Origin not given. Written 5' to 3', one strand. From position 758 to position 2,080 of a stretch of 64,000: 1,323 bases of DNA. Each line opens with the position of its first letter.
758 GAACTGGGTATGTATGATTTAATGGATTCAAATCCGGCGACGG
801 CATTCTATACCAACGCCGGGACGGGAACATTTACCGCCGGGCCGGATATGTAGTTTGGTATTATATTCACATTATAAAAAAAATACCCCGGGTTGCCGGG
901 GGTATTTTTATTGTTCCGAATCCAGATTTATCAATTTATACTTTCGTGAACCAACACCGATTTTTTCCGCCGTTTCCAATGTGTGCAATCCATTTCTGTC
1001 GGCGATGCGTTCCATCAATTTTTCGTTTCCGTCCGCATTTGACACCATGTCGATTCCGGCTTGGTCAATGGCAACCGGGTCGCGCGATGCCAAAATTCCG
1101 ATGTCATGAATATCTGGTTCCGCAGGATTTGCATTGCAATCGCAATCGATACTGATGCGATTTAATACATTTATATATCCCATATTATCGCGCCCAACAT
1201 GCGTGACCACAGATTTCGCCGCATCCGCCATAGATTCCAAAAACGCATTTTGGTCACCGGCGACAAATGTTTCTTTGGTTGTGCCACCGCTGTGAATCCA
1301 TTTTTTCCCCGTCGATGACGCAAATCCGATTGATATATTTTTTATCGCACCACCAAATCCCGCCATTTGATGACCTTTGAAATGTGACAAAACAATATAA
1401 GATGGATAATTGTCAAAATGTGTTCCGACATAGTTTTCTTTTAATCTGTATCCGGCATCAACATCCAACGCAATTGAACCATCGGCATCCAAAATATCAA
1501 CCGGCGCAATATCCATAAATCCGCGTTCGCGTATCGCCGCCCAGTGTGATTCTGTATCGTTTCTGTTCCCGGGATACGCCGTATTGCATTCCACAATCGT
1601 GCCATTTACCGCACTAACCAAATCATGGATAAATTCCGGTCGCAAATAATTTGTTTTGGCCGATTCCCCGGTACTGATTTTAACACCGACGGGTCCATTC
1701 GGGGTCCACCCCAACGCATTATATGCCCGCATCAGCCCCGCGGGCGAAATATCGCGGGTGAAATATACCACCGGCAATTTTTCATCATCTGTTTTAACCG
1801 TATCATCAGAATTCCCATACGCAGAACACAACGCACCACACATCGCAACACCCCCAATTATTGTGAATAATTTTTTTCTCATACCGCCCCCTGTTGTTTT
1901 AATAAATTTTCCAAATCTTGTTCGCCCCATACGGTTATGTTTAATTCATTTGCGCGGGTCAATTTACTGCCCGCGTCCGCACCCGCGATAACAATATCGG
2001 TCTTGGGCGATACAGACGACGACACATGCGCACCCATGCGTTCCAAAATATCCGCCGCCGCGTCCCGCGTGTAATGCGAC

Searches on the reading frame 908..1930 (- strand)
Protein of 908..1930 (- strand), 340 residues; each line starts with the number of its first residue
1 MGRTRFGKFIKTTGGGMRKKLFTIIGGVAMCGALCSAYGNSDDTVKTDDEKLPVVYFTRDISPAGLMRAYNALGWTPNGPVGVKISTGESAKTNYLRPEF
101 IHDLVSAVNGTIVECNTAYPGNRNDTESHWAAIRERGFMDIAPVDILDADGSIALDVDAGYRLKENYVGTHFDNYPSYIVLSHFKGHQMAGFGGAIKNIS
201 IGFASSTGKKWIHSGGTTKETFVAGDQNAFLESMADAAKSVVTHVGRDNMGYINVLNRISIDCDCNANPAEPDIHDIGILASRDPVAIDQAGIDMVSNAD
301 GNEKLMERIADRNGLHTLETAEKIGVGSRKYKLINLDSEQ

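Call 14: search_protein_families(library=pfam, proteins=[window:908-1930:-], max_evalue=0.01)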
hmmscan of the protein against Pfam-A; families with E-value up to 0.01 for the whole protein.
window:908-1930:- (340 aa): 1 family
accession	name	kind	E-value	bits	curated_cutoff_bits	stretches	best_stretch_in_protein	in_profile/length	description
PF04015.17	DUF362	-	3.3e-44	151.8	24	1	81-294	1-200/200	Domain of unknown function (DUF362)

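Call 30: find_encoding_contigs(protein=window:908-1930:-, flank=10000, max_places=4)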
Protein window:908-1930:- (340 aa): 1 contig read that carries it; 1 place shown.
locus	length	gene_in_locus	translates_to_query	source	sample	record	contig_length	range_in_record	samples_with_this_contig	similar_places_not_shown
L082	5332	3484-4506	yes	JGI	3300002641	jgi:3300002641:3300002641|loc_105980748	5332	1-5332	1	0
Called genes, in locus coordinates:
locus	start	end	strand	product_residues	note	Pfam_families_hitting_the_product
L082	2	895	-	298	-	?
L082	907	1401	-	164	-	PF01252:Peptidase_A8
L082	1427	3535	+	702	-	PF22745:Nlig-Ia, PF01653:DNA_ligase_aden, PF03120:OB_DNA_ligase, PF03119:DNA_ligase_ZBD, PF12826:HHH_2, PF14520:HHH_5 (weak), PF00633:HHH (weak), PF00533:BRCT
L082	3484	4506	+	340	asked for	PF04015:DUF362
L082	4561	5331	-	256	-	?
